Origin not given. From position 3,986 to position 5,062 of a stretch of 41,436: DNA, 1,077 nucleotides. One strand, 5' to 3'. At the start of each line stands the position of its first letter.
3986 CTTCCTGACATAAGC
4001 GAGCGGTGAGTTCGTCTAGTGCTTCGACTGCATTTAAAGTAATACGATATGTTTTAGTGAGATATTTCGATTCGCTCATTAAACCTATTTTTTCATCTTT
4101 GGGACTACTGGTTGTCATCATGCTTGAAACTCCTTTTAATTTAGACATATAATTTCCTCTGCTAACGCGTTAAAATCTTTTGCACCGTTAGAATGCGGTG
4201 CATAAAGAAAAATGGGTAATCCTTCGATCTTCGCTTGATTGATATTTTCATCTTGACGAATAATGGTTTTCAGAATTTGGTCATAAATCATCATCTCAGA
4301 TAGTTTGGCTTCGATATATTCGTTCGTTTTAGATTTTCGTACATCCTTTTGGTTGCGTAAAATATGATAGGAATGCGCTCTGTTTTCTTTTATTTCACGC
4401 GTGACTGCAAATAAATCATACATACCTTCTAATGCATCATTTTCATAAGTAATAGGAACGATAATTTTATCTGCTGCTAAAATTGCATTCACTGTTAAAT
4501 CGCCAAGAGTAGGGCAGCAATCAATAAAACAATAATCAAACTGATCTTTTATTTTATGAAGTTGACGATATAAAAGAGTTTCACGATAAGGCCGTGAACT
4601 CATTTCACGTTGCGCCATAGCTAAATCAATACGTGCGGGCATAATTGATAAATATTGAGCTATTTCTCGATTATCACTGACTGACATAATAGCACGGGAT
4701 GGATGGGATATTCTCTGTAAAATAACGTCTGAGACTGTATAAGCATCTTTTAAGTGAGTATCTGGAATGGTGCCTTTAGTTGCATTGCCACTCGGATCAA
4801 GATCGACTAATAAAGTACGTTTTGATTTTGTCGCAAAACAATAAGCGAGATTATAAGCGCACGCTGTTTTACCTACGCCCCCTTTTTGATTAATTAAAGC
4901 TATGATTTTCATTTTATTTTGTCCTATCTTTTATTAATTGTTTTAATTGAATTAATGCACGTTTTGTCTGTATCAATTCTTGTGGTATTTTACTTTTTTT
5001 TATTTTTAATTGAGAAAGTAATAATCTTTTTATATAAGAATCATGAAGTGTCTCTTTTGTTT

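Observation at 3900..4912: ParA / RHH partition cassette with no integrase: a P22-like podovirus that probably persists as a plasmid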

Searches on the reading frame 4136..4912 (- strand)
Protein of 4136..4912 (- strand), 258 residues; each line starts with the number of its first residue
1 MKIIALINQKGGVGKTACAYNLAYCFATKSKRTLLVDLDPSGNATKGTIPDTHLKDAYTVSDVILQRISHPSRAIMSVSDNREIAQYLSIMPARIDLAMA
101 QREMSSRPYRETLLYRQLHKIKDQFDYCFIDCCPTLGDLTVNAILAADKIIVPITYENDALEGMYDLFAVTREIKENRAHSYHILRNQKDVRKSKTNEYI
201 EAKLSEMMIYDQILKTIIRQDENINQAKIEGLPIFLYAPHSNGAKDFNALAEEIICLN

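Call 5: search_protein_families(library=pfam, proteins=[window:4136-4912:-], max_evalue=0.01)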
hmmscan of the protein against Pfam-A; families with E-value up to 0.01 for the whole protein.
window:4136-4912:- (258 aa): 8 families
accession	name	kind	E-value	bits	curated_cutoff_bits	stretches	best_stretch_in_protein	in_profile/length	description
PF13614.12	AAA_31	-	4.2e-45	154.3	27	1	1-179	1-172/177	AAA domain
PF01656.29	CbiA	-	4.8e-17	62.5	25.4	1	4-234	1-125/125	CobQ/CobB/MinD/ParA nucleotide binding domain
PF06564.18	CBP_BcsQ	-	7.7e-12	45.7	21.3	2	85-252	76-231/234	Cellulose biosynthesis protein BcsQ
PF10609.15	ParA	-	2.3e-08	34.2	27.1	1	2-160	4-149/246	NUBPL iron-transfer P-loop NTPase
PF00142.24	Fer4_NifH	-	2e-07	31.2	25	1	7-49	5-47/271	4Fe-4S iron sulfur cluster binding proteins, NifH/frxC family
PF02374.21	ArsA_ATPase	-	2.7e-07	30.5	24.3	1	6-135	5-135/305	Anion-transporting ATPase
PF09140.17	MipZ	-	0.00011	22.1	20.7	0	3-42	2-41/262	ATPase MipZ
PF07015.17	VirC1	-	0.0014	18.4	24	0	1-39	1-39/231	VirC1 protein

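Call 7: search_protein_families(library=phrogs, proteins=[window:4136-4912:-], max_evalue=0.001)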
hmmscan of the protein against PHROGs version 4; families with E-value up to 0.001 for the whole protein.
window:4136-4912:- (258 aa): 1 family
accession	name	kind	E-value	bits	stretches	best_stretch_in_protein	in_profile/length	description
phrog_164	-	DNA, RNA and nucleotide metabolism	5.1e-53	181.8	1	1-255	224-470/500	ParA-like partition protein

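Call 16: find_homologous_proteins(query=window:4136-4912:-)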
Query window:4136-4912:- (258 aa): 6015 proteins with E <= 0.001 among 6380 candidates; the best 120 are listed.
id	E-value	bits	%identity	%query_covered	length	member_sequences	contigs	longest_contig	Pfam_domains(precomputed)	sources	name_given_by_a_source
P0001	2.3e-114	399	71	99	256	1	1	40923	PF00142.25,PF10609.16,PF01656.30,PF13614.13,PF09140.18,PF06564.19,PF02374.22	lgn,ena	-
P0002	4.0e-111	389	69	98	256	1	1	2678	PF00142.25,PF10609.16,PF01656.30,PF13614.13,PF09140.18,PF06564.19,PF02374.22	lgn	-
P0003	4.5e-108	379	68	99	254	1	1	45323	PF00142.25,PF10609.16,PF01656.30,PF13614.13,PF07015.18,PF06564.19,PF02374.22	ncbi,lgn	-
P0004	7.2e-97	342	100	60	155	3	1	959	PF13614.13,PF06564.19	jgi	jgi:chromosome partitioning protein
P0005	5.6e-92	326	59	100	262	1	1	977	PF10609.16,PF01656.30,PF13614.13,PF02374.22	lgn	-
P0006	4.4e-91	323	60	99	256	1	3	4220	PF00142.25,PF10609.16,PF01656.30,PF13614.13,PF06564.19,PF02374.22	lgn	-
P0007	7.6e-84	299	57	100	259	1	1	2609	PF10609.16,PF01656.30,PF13614.13,PF06564.19,PF02374.22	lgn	-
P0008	1.1e-82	296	57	100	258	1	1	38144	PF01656.30,PF13614.13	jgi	jgi:chromosome partitioning protein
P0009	2.3e-82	295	56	100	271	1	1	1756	PF01656.30,PF13614.13,PF06564.19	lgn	-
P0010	3.3e-80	288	55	100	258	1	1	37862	PF01656.30,PF13614.13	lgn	-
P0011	1.4e-77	279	53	99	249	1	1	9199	PF00142.25,PF10609.16,PF01656.30,PF13614.13,PF07015.18,PF06564.19,PF02374.22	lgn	-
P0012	5.9e-77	277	56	98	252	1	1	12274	PF00142.25,PF10609.16,PF01656.30,PF13614.13,PF07015.18,PF06564.19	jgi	jgi:chromosome partitioning protein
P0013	2.4e-76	275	56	99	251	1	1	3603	PF10609.16,PF01656.30,PF13614.13,PF06564.19,PF02374.22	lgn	-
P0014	7.6e-76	273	52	100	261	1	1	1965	PF10609.16,PF01656.30,PF13614.13,PF02374.22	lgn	-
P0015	2.6e-73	265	55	99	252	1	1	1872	PF00142.25,PF10609.16,PF01656.30,PF13614.13,PF06564.19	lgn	-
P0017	1.2e-72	263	49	99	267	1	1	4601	PF00142.25,PF10609.16,PF01656.30,PF13614.13,PF09140.18,PF06564.19,PF02374.22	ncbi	-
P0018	4.2e-72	261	54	100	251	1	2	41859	PF00142.25,PF10609.16,PF01656.30,PF13614.13,PF06564.19,PF02374.22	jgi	jgi:chromosome partitioning protein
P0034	4.0e-66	241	50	100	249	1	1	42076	PF00142.25,PF10609.16,PF01656.30,PF13614.13,PF09140.18,PF06564.19,PF02374.22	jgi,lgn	jgi:chromosome partitioning protein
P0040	2.0e-64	236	49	98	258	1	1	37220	PF00142.25,PF10609.16,PF01656.30,PF13614.13,PF09140.18,PF06564.19,PF02374.22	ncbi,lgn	-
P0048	4.2e-63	232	47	98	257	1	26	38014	PF00142.25,PF10609.16,PF01656.30,PF13614.13,PF09140.18,PF06564.19,PF02374.22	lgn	-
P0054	2.5e-62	229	45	98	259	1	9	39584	PF10609.16,PF01656.30,PF13614.13,PF09140.18,PF06564.19,PF02374.22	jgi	jgi:chromosome partitioning protein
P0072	1.2e-54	204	60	65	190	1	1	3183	PF13614.13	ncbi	-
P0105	4.2e-50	189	41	98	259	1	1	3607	PF00142.25,PF10609.16,PF01656.30,PF13614.13,PF09140.18,PF06564.19,PF02374.22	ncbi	-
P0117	2.1e-47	180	41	99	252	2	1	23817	PF00142.25,PF10609.16,PF01656.30,PF13614.13,PF09140.18,PF06564.19,PF02374.22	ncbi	-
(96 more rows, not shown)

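Call 17: find_encoding_contigs(protein=P0003, flank=10000, max_places=3)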
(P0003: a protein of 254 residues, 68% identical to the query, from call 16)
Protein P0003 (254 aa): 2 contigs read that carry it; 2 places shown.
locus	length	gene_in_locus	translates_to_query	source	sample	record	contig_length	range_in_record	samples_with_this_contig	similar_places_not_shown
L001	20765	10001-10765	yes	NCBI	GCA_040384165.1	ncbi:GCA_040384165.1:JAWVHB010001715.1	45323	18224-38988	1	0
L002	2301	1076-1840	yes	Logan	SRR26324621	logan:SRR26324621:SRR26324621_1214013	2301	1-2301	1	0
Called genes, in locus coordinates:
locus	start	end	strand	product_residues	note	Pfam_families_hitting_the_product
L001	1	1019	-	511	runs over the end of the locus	-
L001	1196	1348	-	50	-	-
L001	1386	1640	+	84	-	-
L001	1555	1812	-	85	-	-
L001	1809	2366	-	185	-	PF24027:DUF7338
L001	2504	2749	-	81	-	-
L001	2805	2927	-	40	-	-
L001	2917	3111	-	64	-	-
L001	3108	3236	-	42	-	-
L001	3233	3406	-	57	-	-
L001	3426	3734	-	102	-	PF14354:Lar_restr_allev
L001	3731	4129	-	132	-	-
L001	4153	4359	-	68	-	-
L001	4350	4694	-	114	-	PF04448:DUF551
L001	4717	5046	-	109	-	-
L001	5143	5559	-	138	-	-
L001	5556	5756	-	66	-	-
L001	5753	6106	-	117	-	-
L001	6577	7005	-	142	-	PF03592:Terminase_2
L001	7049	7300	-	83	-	-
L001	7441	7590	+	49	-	-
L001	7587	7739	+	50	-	-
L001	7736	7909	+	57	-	-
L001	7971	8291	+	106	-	PF23864:DUF7222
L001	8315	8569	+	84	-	-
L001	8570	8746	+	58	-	-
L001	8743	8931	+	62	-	-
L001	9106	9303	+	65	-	-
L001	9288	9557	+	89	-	-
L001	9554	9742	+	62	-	-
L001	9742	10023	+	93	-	-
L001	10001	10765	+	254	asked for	PF00142:Fer4_NifH (faint), PF01656:CbiA, PF02374:ArsA_ATPase (weak), PF06564:CBP_BcsQ (faint), PF07015:VirC1 (faint), PF10609:ParA, PF13614:AAA_31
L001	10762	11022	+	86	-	-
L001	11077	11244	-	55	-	-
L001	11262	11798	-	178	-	PF05838:Glyco_hydro_108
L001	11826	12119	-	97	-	-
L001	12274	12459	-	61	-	-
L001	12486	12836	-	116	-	-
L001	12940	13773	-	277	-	-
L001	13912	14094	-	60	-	PF12728:HTH_17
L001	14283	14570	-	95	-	-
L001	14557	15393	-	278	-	-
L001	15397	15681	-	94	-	-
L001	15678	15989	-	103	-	-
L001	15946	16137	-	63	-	-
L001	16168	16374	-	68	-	PF15731:MqsA_antitoxin (weak), PF01381:HTH_3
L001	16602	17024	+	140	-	-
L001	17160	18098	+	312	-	PF13479:AAA_24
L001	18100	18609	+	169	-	PF05565:Sipho_Gp157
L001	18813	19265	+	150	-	-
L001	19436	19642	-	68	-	-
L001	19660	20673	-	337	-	-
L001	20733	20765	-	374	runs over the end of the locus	PF21722:Gly_rich_2 (weak)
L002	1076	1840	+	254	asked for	PF00142:Fer4_NifH (faint), PF01656:CbiA, PF02374:ArsA_ATPase (weak), PF06564:CBP_BcsQ (faint), PF07015:VirC1 (faint), PF10609:ParA, PF13614:AAA_31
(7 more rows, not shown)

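Call 18: find_encoding_contigs(protein=P0001, flank=10000, max_places=3)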
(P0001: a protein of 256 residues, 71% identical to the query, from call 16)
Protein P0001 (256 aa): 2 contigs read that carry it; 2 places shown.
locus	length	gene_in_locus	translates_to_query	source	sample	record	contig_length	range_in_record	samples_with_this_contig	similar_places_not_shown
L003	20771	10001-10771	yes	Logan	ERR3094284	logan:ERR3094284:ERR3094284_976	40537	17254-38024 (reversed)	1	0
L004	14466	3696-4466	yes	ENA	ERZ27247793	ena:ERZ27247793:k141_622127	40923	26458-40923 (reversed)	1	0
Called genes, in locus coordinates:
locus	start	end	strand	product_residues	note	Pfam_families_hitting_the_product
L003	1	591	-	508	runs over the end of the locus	-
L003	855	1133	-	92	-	-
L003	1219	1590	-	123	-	-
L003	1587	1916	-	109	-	-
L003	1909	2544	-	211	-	-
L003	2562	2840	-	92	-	-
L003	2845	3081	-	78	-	-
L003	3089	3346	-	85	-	-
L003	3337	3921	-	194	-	PF04448:DUF551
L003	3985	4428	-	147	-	-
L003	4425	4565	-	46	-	-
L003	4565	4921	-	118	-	-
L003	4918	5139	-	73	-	-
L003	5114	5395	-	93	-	-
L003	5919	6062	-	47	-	-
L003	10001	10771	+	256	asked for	PF00142:Fer4_NifH (faint), PF01656:CbiA, PF02374:ArsA_ATPase (weak), PF06564:CBP_BcsQ (faint), PF09140:MipZ (faint), PF10609:ParA, PF13614:AAA_31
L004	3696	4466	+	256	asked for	PF00142:Fer4_NifH (faint), PF01656:CbiA, PF02374:ArsA_ATPase (weak), PF06564:CBP_BcsQ (faint), PF09140:MipZ (faint), PF10609:ParA, PF13614:AAA_31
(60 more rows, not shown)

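Call 19: find_related_loci(query=window:4136-4912:-, collection=genome_contigs, flank=10000)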
Query window:4136-4912:- (258 aa) in genome_contigs; peptide patterns used: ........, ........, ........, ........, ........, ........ (x = any residue, [..] = any of these).
70 stretches matched a pattern; 7 encode a relative of the query (tblastn E <= 1e-3); 7 distinct loci.
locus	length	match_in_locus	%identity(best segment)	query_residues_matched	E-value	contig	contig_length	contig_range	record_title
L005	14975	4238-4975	36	1-255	2e-39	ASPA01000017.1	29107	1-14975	Atribacteria bacterium SCGC AAA255-G05 A255G5DRAFT_contig_15_0.17_C, whole genome shotgun sequence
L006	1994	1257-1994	36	1-255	2e-37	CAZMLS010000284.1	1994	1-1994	MAG TPA_asm: uncultured Atribacterota bacterium isolate binchicken_co47_116 genome assembly, contig: NODE_50805_length_1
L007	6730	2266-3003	36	1-255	9e-37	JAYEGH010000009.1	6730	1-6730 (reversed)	MAG: Candidatus Caldatribacteriota bacterium isolate MAG251 MAG251_9, whole genome shotgun sequence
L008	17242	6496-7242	32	1-255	1e-35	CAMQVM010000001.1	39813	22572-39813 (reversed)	MAG TPA_asm: uncultured Rikenellaceae bacterium isolate ERR3139989_bin.1_metaWRAP_v1.3_MAG genome assembly, contig: ERZ4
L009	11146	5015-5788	36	1-254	9e-27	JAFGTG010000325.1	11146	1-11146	MAG: Sedimentisphaerales bacterium isolate Zod_Metabat.96 k87_6848006, whole genome shotgun sequence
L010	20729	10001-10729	37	1-255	4e-39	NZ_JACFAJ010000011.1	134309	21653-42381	Cetobacterium sp. 2A 11, whole genome shotgun sequence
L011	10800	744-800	89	1-19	5e-5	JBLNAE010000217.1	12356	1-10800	MAG: Ignavibacteriales bacterium isolate MAG185 PRJNA951521_bin43_renamed_216, whole genome shotgun sequence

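Call 20: find_related_loci(query=window:4136-4912:-, collection=viral_contigs, flank=10000)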
Query window:4136-4912:- (258 aa) in viral_contigs; peptide patterns used: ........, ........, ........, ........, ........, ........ (x = any residue, [..] = any of these).
3 stretches matched a pattern; 1 encode a relative of the query (tblastn E <= 1e-3); 1 distinct loci.
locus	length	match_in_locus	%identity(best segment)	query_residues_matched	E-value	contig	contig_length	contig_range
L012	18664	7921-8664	29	1-253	4e-25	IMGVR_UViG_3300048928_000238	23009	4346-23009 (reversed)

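Call 21: list_cluster_members(proteins=[P0003, P0040, P0017, P0072, P0105, P0117, P0004, P0008, P0018, P0034])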
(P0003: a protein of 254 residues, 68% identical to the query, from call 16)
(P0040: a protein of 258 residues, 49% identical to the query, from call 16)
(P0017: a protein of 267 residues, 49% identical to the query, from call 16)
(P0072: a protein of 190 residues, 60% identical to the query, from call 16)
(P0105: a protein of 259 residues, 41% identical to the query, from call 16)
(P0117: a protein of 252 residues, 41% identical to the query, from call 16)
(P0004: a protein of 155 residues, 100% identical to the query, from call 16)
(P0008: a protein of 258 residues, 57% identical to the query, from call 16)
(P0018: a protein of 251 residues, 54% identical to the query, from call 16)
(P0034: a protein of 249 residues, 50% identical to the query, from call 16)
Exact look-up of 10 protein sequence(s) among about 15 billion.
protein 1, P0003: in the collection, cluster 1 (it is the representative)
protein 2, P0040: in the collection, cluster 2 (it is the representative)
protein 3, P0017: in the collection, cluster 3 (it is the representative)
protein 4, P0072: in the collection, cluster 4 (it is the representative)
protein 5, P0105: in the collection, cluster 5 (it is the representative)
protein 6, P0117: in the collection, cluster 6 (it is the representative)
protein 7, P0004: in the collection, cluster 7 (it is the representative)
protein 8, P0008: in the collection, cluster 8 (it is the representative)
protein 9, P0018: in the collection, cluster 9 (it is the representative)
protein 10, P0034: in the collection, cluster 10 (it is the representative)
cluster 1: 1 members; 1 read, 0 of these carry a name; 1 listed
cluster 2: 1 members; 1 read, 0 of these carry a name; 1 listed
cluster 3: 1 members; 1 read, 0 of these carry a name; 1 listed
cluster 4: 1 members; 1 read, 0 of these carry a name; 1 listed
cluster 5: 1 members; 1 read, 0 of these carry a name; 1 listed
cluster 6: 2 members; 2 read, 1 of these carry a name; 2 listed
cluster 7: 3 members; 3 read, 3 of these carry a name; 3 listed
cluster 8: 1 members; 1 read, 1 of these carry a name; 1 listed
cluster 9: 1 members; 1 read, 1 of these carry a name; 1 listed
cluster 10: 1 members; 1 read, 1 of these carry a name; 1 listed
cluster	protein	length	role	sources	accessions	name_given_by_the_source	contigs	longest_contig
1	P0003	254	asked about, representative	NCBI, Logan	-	-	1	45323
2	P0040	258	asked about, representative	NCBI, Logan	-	-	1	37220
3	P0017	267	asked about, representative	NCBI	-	-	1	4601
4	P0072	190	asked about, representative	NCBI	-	-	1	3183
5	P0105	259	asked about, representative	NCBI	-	-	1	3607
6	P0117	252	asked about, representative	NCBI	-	-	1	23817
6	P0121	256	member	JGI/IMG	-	chromosome partitioning protein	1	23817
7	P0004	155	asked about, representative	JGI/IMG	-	chromosome partitioning protein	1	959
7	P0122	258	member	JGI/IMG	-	chromosome partitioning protein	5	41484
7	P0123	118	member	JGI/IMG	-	chromosome partitioning protein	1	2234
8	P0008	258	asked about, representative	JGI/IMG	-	chromosome partitioning protein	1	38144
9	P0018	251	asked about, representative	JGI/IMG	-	chromosome partitioning protein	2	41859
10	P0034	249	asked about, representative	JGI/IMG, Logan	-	chromosome partitioning protein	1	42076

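Call 22: find_encoding_contigs(protein=window:4136-4912:-, flank=10000, max_places=10)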
Protein window:4136-4912:- (258 aa): 9 contigs read that carry it; 7 places shown.
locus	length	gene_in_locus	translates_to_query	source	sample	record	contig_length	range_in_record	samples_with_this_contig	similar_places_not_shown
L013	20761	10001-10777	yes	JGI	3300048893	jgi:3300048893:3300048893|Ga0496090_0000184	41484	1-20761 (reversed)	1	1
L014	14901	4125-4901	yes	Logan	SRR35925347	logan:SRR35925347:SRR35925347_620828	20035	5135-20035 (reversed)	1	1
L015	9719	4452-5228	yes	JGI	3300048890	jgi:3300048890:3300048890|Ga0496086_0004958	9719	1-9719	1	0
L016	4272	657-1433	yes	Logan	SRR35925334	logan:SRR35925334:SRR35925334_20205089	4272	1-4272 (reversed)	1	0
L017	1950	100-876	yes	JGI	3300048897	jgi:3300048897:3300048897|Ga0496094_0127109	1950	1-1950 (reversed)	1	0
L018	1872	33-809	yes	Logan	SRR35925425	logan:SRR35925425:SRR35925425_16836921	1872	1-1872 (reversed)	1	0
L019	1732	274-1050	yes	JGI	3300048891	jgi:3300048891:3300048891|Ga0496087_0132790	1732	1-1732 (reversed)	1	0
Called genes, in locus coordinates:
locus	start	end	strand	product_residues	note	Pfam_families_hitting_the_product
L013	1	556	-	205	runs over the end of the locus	PF00149:Metallophos (weak)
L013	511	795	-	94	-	-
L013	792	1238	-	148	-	-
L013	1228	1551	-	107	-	-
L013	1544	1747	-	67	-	-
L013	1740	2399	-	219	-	-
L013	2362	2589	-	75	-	-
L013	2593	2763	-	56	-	-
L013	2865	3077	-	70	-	PF04448:DUF551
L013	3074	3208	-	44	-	-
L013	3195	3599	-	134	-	-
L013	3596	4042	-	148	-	-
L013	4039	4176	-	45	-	-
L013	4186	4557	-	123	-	-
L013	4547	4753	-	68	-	-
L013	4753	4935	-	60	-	-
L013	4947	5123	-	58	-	-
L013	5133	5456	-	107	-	-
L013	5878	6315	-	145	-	PF03592:Terminase_2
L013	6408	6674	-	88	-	-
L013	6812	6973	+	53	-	-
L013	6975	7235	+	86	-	-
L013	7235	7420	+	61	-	-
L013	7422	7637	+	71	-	-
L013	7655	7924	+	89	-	-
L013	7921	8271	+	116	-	PF26096:DUF8033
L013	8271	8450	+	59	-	-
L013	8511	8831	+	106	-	PF23864:DUF7222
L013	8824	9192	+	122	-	-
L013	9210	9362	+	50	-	-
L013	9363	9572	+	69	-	-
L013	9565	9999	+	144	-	-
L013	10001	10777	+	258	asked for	PF00142:Fer4_NifH (faint), PF01656:CbiA, PF02374:ArsA_ATPase (weak), PF10609:ParA (weak), PF13614:AAA_31, PF06564:CBP_BcsQ (weak)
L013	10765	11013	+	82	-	-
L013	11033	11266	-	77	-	-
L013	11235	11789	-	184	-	PF05838:Glyco_hydro_108, PF09374:PG_binding_3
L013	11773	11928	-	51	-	-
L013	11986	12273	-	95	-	-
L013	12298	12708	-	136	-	-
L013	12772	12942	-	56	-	-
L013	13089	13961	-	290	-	PF13730:HTH_36 (weak)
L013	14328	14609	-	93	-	-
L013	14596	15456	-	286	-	-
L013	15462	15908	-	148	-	-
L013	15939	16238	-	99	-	-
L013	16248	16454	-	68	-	PF01381:HTH_3 (weak)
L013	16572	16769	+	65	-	-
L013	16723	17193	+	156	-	-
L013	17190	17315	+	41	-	-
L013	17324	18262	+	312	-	PF13479:AAA_24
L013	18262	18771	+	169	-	PF05565:Sipho_Gp157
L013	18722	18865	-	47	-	-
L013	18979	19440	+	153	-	-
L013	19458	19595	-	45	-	-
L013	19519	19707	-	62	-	-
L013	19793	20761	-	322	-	?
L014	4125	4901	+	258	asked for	PF00142:Fer4_NifH (faint), PF01656:CbiA, PF02374:ArsA_ATPase (weak), PF10609:ParA (weak), PF13614:AAA_31, PF06564:CBP_BcsQ (weak)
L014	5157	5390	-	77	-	-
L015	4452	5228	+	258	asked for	PF00142:Fer4_NifH (faint), PF01656:CbiA, PF02374:ArsA_ATPase (weak), PF10609:ParA (weak), PF13614:AAA_31, PF06564:CBP_BcsQ (weak)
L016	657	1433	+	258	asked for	PF00142:Fer4_NifH (faint), PF01656:CbiA, PF02374:ArsA_ATPase (weak), PF10609:ParA (weak), PF13614:AAA_31, PF06564:CBP_BcsQ (weak)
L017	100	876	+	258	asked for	PF00142:Fer4_NifH (faint), PF01656:CbiA, PF02374:ArsA_ATPase (weak), PF10609:ParA (weak), PF13614:AAA_31, PF06564:CBP_BcsQ (weak)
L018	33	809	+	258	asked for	PF00142:Fer4_NifH (faint), PF01656:CbiA, PF02374:ArsA_ATPase (weak), PF10609:ParA (weak), PF13614:AAA_31, PF06564:CBP_BcsQ (weak)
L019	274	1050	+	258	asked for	PF00142:Fer4_NifH (faint), PF01656:CbiA, PF02374:ArsA_ATPase (weak), PF10609:ParA (weak), PF13614:AAA_31, PF06564:CBP_BcsQ (weak)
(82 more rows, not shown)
